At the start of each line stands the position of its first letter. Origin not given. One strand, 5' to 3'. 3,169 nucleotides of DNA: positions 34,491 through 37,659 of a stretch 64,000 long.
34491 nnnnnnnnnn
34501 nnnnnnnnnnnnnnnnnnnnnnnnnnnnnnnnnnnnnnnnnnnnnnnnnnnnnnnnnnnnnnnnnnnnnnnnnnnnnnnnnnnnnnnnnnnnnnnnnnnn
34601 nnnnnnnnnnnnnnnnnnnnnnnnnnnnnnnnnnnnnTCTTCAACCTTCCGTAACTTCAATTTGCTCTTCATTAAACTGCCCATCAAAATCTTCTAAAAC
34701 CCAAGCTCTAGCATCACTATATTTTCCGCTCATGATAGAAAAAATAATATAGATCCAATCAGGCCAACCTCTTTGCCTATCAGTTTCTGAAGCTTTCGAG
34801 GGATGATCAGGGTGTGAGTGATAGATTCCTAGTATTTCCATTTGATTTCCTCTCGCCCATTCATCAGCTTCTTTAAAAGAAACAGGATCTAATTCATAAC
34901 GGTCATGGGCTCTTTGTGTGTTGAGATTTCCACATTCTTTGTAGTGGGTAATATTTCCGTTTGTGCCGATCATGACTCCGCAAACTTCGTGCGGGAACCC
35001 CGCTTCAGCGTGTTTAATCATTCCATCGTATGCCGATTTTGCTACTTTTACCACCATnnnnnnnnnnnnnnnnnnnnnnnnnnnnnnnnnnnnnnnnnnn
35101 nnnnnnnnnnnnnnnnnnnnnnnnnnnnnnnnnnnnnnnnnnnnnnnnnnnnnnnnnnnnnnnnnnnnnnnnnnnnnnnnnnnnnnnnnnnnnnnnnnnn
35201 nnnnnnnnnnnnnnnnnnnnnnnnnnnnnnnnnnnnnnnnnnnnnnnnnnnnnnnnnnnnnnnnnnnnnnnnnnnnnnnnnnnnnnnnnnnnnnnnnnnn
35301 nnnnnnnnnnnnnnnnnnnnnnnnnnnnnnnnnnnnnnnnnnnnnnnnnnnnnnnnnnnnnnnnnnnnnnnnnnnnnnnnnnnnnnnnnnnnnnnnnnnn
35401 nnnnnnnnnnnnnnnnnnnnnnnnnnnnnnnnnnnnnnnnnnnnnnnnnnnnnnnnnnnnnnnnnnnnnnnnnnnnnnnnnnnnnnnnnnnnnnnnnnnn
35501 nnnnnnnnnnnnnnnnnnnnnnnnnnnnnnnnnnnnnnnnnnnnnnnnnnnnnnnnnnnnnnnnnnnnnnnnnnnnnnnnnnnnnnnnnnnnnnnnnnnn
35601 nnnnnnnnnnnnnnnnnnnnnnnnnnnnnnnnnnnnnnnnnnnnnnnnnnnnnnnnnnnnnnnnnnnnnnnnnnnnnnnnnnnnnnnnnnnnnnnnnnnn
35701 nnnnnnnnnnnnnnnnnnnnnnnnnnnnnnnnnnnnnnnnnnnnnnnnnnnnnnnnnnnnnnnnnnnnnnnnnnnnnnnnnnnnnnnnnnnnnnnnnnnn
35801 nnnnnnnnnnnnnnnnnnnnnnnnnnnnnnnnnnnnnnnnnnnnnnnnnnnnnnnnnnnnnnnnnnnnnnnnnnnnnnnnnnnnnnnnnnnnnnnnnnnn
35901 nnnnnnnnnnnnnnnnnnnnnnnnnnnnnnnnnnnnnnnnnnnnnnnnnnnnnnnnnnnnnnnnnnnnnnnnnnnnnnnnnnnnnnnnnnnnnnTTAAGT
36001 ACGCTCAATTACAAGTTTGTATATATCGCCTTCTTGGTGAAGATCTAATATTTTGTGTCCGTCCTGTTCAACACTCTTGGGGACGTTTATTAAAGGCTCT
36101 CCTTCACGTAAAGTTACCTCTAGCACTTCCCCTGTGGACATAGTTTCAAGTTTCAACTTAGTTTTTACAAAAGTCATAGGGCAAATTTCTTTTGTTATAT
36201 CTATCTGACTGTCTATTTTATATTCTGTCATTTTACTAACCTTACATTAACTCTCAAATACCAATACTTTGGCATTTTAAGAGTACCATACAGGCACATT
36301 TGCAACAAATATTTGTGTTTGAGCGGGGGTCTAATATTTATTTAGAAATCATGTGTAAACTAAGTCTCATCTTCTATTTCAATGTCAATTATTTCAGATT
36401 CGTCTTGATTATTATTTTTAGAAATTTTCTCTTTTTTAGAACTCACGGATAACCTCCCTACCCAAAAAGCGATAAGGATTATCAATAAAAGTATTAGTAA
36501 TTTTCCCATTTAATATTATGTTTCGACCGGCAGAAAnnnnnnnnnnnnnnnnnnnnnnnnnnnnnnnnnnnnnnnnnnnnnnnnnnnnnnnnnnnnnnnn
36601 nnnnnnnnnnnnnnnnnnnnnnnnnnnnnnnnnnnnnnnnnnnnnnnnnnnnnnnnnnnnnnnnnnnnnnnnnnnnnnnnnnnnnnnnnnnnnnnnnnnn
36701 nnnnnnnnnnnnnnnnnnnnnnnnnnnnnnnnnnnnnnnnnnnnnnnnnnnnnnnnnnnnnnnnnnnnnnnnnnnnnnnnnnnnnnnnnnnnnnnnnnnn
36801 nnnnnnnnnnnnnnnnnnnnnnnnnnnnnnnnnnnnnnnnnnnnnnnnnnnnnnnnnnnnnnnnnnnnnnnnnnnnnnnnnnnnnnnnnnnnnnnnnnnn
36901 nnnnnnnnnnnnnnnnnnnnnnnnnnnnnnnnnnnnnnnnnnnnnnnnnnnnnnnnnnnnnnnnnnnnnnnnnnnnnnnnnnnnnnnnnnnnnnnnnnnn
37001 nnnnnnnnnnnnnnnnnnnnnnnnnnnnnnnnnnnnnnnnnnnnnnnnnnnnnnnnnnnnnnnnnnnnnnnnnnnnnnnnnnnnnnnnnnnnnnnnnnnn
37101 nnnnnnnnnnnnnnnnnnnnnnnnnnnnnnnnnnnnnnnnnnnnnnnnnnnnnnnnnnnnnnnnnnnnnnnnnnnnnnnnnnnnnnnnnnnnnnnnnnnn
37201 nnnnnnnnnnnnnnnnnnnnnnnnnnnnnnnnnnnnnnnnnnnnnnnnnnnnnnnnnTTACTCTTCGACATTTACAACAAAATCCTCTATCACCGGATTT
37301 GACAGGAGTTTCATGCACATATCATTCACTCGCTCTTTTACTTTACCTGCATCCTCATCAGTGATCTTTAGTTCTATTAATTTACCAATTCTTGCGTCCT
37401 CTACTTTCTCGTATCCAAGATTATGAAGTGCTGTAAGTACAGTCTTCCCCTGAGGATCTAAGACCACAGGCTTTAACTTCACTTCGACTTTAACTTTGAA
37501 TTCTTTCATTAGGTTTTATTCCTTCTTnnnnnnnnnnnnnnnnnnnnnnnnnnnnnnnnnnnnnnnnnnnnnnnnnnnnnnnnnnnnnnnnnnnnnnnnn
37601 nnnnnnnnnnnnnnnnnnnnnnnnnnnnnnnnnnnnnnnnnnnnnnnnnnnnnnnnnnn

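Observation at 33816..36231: Sulfur-carrier-type cysteine biosynthesis operon (TusA-CysM-JAMM-MoeB) with no ubiquitin-like carrier gene present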

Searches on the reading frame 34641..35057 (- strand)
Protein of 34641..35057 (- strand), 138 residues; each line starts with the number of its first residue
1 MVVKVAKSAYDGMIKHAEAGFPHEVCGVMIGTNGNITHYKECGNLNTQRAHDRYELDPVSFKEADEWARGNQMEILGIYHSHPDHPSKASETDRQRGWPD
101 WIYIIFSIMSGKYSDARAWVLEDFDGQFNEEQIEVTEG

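Call 4: search_protein_families(library=pfam, proteins=[window:34641-35057:-], max_evalue=0.01)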
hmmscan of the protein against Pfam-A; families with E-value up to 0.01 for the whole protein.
window:34641-35057:- (138 aa): 3 families
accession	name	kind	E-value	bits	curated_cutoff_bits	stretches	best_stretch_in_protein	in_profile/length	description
PF14464.11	Prok-JAB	-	2e-20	73.2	25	1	7-120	2-112/114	Prokaryotic homologs of the JAB domain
PF01398.27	JAB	-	1.8e-06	28.2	22.5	1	3-91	6-102/117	JAB1/Mov34/MPN/PAD-1 ubiquitin protease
PF03665.18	UPF0172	-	0.00095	19.6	24.4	1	3-85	2-85/192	Uncharacterised protein family (UPF0172)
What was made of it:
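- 34641..35057 (-): JAMM/MPN+ zinc peptidase (Mec+/HcyD-like), 138 aa, overlapping the cysM stop by 10 nt. Pfam Prok-JAB 2e-20 (call 4).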

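Call 15: search_solved_structures(query=window:34641-35057:-, max_evalue=0.001, show_alignments=2)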
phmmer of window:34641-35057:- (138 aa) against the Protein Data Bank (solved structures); distinct sequences matched with E-value up to 0.001: 4.
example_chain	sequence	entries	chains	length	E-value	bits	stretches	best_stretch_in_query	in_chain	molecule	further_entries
2kcq_A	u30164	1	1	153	1.3e-17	67.5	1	10-133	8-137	Mov34/MPN/PAD-1 family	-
2kks_A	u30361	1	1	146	3.6e-09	40.1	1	4-132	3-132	Uncharacterized protein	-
5lda_A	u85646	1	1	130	5.5e-07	33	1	22-124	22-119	JAMM1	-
5ld9_A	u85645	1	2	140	7.1e-07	32.6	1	22-124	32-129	JAMM1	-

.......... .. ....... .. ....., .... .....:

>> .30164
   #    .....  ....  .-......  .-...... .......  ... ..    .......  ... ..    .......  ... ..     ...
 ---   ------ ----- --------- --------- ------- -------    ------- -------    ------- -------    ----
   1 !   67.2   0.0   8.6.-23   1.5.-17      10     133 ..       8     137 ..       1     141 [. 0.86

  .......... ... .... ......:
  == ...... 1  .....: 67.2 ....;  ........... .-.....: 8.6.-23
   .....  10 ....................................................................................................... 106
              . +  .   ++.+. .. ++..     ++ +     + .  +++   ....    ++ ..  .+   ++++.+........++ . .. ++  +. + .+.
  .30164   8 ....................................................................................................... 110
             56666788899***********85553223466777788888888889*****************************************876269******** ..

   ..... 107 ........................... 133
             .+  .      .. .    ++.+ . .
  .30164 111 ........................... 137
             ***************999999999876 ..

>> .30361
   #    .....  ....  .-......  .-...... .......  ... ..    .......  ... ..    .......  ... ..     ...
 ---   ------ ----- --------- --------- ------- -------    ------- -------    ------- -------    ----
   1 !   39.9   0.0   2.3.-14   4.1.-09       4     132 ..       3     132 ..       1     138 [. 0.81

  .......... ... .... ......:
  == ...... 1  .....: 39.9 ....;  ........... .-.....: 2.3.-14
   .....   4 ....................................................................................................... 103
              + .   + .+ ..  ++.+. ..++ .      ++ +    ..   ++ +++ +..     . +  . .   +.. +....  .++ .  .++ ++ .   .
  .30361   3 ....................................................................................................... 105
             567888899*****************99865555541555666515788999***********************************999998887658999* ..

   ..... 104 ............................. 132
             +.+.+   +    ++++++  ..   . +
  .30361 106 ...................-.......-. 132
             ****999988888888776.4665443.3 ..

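Call 16: find_homologous_proteins(query=window:34641-35057:-, max_evalue=0.00001)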
Query window:34641-35057:- (138 aa): 276 proteins with E <= 0.00001 among 278 candidates; the best 120 are listed.
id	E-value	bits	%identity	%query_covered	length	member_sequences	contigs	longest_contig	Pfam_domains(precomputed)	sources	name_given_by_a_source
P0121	5.5e-85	301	92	100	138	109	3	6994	PF01398.27,PF14464.12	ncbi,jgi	ncbi:MAG: M67 family metallopeptidase [Thermodesulfobacteriales bacterium]|jgi:proteasome lid subuni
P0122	1.4e-77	277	87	99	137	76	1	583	PF14464.12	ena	-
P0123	1.5e-70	254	77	99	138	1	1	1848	PF01398.27,PF03665.19,PF14464.12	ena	-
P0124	2.0e-70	253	75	99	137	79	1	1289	PF01398.27,PF14464.12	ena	-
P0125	2.5e-70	253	77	99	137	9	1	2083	PF01398.27,PF14464.12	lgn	-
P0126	3.8e-70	253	76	99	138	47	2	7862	PF01398.27,PF14464.12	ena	-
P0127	4.7e-70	252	74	99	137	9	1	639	PF14464.12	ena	-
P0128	6.0e-70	252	77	99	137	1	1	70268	PF01398.27,PF03665.19,PF14464.12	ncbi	-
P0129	7.5e-70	252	74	99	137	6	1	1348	PF01398.27,PF14464.12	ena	-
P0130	2.4e-69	250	73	99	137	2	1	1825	PF01398.27,PF14464.12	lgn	-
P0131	2.6e-69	250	73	99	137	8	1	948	PF01398.27,PF14464.12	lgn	-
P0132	3.1e-69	250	76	99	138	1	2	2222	PF01398.27,PF03665.19,PF14464.12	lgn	-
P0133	3.3e-69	249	74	99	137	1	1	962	PF01398.27,PF14464.12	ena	-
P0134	3.4e-69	249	74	99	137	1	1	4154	PF01398.27,PF14464.12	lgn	-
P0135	4.8e-69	249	74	99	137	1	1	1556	PF01398.27,PF14464.12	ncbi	-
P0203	5.3e-56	207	60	97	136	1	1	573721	PF14464.12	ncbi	ncbi:MAG: Mov34/MPN/PAD-1 family protein [Deltaproteobacteria bacterium]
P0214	3.3e-52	194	62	93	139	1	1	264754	PF01398.27,PF14464.12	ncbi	-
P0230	1.3e-47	179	56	99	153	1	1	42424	PF01398.27,PF14464.12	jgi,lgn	-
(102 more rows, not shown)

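Call 17: find_encoding_contigs(protein=P0230, flank=8000, max_places=2)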
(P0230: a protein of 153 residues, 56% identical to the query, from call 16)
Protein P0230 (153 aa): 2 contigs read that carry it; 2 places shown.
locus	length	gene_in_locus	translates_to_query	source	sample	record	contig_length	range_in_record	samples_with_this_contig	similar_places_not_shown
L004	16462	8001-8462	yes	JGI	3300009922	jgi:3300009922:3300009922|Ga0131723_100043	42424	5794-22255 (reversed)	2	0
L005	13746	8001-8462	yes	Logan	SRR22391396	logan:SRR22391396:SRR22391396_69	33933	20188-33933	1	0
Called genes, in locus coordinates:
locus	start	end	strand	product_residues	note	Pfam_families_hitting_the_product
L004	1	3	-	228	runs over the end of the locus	PF00814:TsaD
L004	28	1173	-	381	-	PF00437:T2SSE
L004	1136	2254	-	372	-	PF00154:RecA_N, PF08423:Rad51 (faint), PF06745:ATPase (faint), PF27531:MT3502_N (weak), PF21096:RecA_C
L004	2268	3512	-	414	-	PF00994:MoCF_biosynth, PF18146:CinA_KH, PF02464:CinA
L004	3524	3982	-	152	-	PF04608:PgpA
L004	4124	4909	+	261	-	PF00142:Fer4_NifH (faint), PF01656:CbiA, PF02374:ArsA_ATPase, PF06564:CBP_BcsQ, PF09140:MipZ (faint), PF10609:ParA, PF13614:AAA_31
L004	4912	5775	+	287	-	PF02195:ParB_N, PF17762:HTH_ParB, PF23552:ParB_C (weak)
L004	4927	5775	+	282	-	PF02195:ParB_N, PF17762:HTH_ParB, PF23552:ParB_C (weak)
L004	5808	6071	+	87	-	PF02700:PurS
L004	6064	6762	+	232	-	PF13507:GATase_5, PF00117:GATase (weak), PF01965:DJ-1_PfpI, PF07685:GATase_3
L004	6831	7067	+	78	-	PF01206:TusA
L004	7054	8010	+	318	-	PF00291:PALP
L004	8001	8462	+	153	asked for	PF01398:JAB, PF14464:Prok-JAB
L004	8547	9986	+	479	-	PF00361:Proton_antipo_M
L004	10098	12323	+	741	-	PF13491:FtsK_4TM, PF17854:FtsK_alpha, PF01580:FtsK_SpoIIIE, PF09397:FtsK_gamma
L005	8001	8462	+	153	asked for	PF01398:JAB, PF14464:Prok-JAB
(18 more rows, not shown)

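Call 18: find_encoding_contigs(protein=P0203, flank=8000, max_places=2)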
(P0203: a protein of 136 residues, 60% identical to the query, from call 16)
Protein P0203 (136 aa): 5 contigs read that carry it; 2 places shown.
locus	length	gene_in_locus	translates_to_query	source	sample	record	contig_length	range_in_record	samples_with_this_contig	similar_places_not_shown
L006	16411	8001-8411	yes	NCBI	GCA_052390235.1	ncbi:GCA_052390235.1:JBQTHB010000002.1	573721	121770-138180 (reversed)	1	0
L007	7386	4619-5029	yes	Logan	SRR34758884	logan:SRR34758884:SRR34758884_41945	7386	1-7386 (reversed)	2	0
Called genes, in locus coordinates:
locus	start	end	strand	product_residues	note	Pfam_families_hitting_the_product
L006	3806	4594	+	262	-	PF00142:Fer4_NifH (weak), PF01656:CbiA, PF06564:CBP_BcsQ (faint), PF09140:MipZ (faint), PF10609:ParA (weak), PF13614:AAA_31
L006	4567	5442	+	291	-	PF02195:ParB_N, PF17762:HTH_ParB, PF23552:ParB_C (weak)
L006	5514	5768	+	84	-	PF02700:PurS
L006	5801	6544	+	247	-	PF13507:GATase_5, PF01965:DJ-1_PfpI, PF07685:GATase_3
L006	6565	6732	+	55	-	-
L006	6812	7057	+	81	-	PF01206:TusA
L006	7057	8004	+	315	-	PF00291:PALP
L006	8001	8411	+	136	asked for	PF14464:Prok-JAB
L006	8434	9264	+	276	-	PF00899:ThiF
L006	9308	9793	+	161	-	PF13432:TPR_16 (weak), PF13424:TPR_12 (weak), PF00515:TPR_1 (weak), PF07719:TPR_2 (weak), PF13181:TPR_8 (weak), PF13424:TPR_12 (weak), PF00515:TPR_1 (weak), PF07719:TPR_2 (weak), +10 more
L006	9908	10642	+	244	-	PF00106:adh_short, PF08659:KR, PF13561:adh_short_C2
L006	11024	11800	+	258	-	PF01061:ABC2_membrane, PF12698:ABC2_membrane_3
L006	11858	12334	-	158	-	PF03449:GreA_GreB_N, PF01272:GreA_GreB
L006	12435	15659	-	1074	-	PF25596:CPSase_L_D1, PF02786:CPSase_L_D2, PF07478:Dala_Dala_lig_C, PF02787:CPSase_L_D3, PF25596:CPSase_L_D1, PF02786:CPSase_L_D2, PF02222:ATP-grasp, PF07478:Dala_Dala_lig_C, +6 more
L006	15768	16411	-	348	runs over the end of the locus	PF01861:BpsA_C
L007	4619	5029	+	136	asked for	PF14464:Prok-JAB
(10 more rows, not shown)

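Call 19: find_encoding_contigs(protein=P0214, flank=8000, max_places=2)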
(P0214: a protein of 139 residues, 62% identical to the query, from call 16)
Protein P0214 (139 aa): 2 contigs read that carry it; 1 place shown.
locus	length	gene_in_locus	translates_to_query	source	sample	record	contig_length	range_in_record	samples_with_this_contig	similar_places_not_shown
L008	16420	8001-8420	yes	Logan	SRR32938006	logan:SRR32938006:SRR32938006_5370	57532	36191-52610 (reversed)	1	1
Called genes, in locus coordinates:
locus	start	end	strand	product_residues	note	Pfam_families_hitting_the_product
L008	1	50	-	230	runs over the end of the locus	PF00814:TsaD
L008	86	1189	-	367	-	PF00437:T2SSE, PF25199:nSTAND_NTPase5 (weak), PF13401:AAA_22 (weak)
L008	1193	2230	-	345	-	PF00154:RecA_N, PF08423:Rad51 (faint), PF06745:ATPase (faint), PF21096:RecA_C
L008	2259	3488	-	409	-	PF00994:MoCF_biosynth, PF18146:CinA_KH, PF02464:CinA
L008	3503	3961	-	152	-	PF04608:PgpA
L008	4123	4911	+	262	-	PF00142:Fer4_NifH (weak), PF01656:CbiA, PF02374:ArsA_ATPase (weak), PF06564:CBP_BcsQ, PF09140:MipZ (faint), PF10609:ParA (weak), PF13614:AAA_31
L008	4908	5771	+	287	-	PF02195:ParB_N, PF17762:HTH_ParB, PF23552:ParB_C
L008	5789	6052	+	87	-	PF02700:PurS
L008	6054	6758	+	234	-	PF13507:GATase_5, PF01965:DJ-1_PfpI, PF00117:GATase (faint), PF07685:GATase_3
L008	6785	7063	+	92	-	PF01206:TusA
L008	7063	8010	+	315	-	PF00291:PALP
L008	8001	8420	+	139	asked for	PF01398:JAB, PF14464:Prok-JAB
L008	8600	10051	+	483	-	PF00361:Proton_antipo_M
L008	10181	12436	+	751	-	PF13491:FtsK_4TM, PF17854:FtsK_alpha, PF01580:FtsK_SpoIIIE, PF09397:FtsK_gamma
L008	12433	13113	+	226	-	PF09865:DUF2092 (faint), PF17131:TP_0789-like (faint), PF03548:LolA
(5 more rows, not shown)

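Call 25: find_related_loci(query=A1, collection=genome_contigs, flank=10000)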
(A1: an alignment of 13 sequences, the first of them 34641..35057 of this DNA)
Query A1 (138 aa) in genome_contigs; peptide patterns used: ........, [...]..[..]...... (x = any residue, [..] = any of these).
600 stretches matched a pattern (row limit reached: there are more); 581 encode a relative of the query (tblastn E <= 1e-3); the best 80 are kept; 80 distinct loci.
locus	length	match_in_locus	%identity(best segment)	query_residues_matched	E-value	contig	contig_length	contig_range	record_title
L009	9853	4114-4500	94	1-129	8e-83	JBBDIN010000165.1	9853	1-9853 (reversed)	MAG: Thermodesulfobacteriota bacterium isolate LejiaA_40_8 Lejia_A_9573_length_9853_cov_5, whole genome shotgun sequence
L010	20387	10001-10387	93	1-129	7e-82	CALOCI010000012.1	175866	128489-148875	MAG: uncultured Thermodesulfobacteriota bacterium isolate LOGT_bin.0081 genome assembly, contig: contig_85494, whole gen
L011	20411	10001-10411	76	1-137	2e-73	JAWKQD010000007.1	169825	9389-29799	MAG: Thermodesulfobacteriota bacterium isolate AC1.124 AC1.124.fa-7, whole genome shotgun sequence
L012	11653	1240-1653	74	1-138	3e-72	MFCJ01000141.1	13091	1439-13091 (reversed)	MAG: Candidatus Dadabacteria bacterium RIFCSPHIGHO2_12_FULL_53_21 rifcsphigho2_12_scaffold_7770, whole genome shotgun se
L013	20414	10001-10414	73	1-138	7e-72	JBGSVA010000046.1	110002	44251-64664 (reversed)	MAG: Thermodesulfobacteriota bacterium isolate JTS-AC446 k141_3321846, whole genome shotgun sequence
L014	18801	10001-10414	73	1-138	8e-72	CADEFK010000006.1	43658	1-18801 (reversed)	uncultured bacterium isolate Candidatus Dadabacteria sp. RBC041 genome assembly, contig: MAG041_6, whole genome shotgun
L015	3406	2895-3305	74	1-137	2e-71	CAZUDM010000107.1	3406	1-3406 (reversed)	MAG TPA_asm: uncultured Spirochaetia bacterium isolate binchicken_co179_138 genome assembly, contig: NODE_41904_length_3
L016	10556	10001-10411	73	1-137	3e-70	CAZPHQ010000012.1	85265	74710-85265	MAG TPA_asm: uncultured Spirochaetia bacterium isolate SRP077602_co3_46 genome assembly, contig: NODE_149_length_85265_c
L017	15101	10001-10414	70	1-138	3e-69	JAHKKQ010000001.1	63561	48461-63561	MAG: Candidatus Dadabacteria bacterium isolate CR_Sed_300A_bin.14 scaffold_10, whole genome shotgun sequence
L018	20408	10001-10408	73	1-136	2e-67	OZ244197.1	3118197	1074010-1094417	MAG: Thermodesulfobacteriota bacterium isolate ec96ddf5-9e38-48dc-a8a0-7131a85d877a genome assembly, chromosome: 1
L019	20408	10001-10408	68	1-136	9e-66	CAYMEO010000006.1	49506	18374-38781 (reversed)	MAG TPA_asm: uncultured Spirochaetia bacterium isolate binchicken_co71_42 genome assembly, contig: NODE_279_length_49506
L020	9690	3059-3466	68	1-136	4e-64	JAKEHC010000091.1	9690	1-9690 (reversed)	MAG: Candidatus Dadabacteria bacterium isolate PMV_6.24 PMV_6.24.k101_594065, whole genome shotgun sequence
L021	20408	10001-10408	61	1-136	1e-60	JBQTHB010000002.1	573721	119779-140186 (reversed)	MAG: Deltaproteobacteria bacterium isolate SAW255 c_000000063444, whole genome shotgun sequence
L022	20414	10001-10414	73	1-138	1e-71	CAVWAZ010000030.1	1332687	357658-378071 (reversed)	MAG: uncultured delta proteobacterium isolate MFD09730.bin.2.52 genome assembly, contig: contig_6045, whole genome shotg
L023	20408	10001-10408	63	1-137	9e-59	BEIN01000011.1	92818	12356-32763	Bacterium HR37 DNA, contig: NODE_107_11, isolate: HRbin37, whole genome shotgun sequence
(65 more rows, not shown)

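Call 45: search_protein_families(library=ncbifam, proteins=[window:34641-35057:-], max_evalue=0.00001)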
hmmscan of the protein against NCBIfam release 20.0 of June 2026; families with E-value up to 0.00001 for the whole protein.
window:34641-35057:- (138 aa): 1 family
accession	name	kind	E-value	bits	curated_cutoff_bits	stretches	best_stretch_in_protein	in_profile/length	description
NF041370.1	desamp_Halo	equivalog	1.9e-22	79.6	130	1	5-125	3-127/133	desampylase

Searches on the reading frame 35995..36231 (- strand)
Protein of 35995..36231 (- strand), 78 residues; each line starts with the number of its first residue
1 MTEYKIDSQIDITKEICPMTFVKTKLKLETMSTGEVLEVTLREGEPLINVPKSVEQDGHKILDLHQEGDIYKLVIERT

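Call 4: search_protein_families(library=pfam, proteins=[window:35995-36231:-], max_evalue=0.01)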
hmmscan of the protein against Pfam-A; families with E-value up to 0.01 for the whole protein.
window:35995-36231:- (78 aa): 1 family
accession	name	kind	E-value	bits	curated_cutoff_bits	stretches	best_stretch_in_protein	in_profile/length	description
PF01206.22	TusA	-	1.8e-19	69.8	28.6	1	9-77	2-70/70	Sulfurtransferase TusA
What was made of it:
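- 35995..36231 (-): TusA-family sulfur-transfer protein, 78 aa, active-site Cys in the motif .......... Pfam PF01206 at 1.8e-19, covering 69 of 70 profile positions (call 4).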

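Call 45: search_protein_families(library=ncbifam, proteins=[window:35995-36231:-], max_evalue=0.00001)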
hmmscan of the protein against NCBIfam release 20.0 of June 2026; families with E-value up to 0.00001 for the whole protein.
window:35995-36231:- (78 aa): 1 family
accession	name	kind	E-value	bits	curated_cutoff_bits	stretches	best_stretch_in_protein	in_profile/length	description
NF008242.0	PRK11018.1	equivalog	1.9e-11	43.4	79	1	2-76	3-77/78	sulfurtransferase-like selenium metabolism protein YedF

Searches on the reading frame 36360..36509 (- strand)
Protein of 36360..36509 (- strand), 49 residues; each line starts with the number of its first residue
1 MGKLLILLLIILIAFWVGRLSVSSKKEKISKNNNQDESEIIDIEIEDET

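Call 4: search_protein_families(library=pfam, proteins=[window:36360-36509:-], max_evalue=0.01)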
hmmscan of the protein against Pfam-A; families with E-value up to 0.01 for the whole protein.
window:36360-36509:- (49 aa): 0 families
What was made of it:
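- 36360..36509 (-): Neighbouring 49 aa membrane peptide between purQ and tusA. It is not a carrier. No Pfam hit (call 4).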

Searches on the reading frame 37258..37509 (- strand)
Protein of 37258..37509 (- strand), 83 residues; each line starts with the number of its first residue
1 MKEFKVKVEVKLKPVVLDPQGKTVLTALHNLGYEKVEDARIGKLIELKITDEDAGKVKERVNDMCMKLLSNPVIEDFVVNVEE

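Call 64: search_protein_families(library=pfam, proteins=[window:37258-37509:-], max_evalue=1)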
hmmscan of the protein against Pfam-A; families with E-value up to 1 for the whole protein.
window:37258-37509:- (83 aa): 3 families
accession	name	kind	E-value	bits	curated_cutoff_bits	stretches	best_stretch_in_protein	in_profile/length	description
PF02700.19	PurS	-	5.2e-30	103.9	22.2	1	5-80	1-76/77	Phosphoribosylformylglycinamidine (FGAM) synthase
PF11812.13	DUF3333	-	0.012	16.3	26.5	1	5-76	48-119/151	Domain of unknown function (DUF3333)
PF02580.21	Tyr_Deacylase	-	0.04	14.7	25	1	8-70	12-74/144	D-Tyr-tRNA(Tyr) deacylase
